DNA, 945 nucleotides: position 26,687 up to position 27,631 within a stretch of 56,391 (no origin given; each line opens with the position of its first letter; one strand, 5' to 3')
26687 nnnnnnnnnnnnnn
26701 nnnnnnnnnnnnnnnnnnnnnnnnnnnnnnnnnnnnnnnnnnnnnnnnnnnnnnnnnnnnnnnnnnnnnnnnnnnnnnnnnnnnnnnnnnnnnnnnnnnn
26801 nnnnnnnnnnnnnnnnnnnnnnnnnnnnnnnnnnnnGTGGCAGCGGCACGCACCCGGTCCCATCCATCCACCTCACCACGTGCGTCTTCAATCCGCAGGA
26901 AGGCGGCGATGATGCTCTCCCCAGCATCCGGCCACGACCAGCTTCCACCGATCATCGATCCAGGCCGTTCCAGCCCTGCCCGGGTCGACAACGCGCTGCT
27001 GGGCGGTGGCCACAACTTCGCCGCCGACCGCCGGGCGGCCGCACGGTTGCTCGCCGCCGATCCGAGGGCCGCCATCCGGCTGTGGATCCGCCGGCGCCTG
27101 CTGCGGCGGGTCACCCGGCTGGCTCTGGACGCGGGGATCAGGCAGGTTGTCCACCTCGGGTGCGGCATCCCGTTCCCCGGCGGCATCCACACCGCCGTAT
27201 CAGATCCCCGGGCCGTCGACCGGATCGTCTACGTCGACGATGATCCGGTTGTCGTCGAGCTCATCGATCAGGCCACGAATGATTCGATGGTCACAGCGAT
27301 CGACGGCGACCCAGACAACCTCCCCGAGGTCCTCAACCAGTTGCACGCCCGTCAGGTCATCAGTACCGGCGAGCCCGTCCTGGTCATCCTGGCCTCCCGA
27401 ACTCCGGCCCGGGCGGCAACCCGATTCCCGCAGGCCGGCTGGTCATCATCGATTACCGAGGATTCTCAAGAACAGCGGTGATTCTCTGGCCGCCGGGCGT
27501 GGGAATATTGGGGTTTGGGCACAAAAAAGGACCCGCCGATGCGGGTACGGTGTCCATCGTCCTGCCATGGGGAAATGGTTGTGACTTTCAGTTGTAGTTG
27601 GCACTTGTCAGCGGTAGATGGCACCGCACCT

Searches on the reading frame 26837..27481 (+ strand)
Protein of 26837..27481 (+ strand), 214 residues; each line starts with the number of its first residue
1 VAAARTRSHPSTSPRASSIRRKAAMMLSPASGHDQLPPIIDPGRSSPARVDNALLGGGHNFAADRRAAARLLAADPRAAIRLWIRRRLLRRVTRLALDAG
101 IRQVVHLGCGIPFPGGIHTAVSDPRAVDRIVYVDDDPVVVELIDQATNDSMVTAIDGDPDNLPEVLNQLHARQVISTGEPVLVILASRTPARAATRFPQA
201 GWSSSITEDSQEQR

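Call 6: search_protein_families(library=pfam, proteins=[window:26837-27481:+], max_evalue=0.01)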
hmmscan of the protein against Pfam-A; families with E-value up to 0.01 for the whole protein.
window:26837-27481:+ (214 aa): 2 families
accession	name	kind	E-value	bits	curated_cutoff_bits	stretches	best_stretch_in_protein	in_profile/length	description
PF04672.18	Methyltransf_19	-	4.3e-25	89.2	26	1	37-186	5-158/268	S-adenosyl methyltransferase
PF04072.20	LCM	-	0.00045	20.6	22.3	1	73-111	56-94/187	Leucine carboxyl methyltransferase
